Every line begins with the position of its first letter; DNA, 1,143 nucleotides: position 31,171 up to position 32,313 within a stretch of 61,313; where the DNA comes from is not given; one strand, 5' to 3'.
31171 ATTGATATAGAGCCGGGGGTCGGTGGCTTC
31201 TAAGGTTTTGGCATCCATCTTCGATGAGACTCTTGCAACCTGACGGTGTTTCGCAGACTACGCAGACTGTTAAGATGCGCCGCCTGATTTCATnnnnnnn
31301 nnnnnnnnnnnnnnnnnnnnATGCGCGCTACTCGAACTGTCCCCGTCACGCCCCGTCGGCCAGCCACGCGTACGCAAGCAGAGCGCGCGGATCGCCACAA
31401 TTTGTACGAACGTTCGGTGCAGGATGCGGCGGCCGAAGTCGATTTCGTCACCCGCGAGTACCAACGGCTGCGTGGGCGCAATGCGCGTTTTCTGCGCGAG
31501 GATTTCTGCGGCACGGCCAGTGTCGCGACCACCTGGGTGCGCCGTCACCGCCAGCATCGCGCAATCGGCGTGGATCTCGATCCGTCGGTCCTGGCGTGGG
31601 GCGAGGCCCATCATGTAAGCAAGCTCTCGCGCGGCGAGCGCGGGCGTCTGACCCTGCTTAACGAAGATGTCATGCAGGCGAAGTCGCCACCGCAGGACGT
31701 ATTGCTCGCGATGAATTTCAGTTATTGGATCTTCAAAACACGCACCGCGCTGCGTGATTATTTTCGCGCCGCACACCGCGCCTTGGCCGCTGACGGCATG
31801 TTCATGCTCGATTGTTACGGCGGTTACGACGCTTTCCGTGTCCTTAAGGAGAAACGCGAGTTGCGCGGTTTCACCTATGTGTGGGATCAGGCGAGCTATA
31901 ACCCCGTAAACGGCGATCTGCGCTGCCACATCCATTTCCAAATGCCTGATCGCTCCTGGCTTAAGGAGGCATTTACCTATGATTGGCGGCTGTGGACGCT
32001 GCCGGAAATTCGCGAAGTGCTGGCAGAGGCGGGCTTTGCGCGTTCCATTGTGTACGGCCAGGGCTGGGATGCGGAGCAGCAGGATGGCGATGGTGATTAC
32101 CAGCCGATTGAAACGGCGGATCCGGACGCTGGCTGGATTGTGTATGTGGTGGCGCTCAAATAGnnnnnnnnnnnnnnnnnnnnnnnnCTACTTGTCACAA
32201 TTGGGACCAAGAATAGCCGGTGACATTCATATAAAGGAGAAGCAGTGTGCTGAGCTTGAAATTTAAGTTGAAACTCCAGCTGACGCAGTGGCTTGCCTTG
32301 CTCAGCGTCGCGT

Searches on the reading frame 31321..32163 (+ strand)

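Call 37: search_protein_families(library=pfam, proteins=[window:31321-32163:+], max_evalue=0.001)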
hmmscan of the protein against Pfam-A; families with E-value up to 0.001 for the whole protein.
window:31321-32163:+ (280 aa): 2 families
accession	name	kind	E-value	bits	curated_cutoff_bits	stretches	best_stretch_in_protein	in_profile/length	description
PF08242.18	Methyltransf_12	-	2.9e-05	25.2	30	1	63-161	5-98/98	Methyltransferase domain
PF13649.12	Methyltransf_25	-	0.00013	23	27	1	63-159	6-97/97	Methyltransferase domain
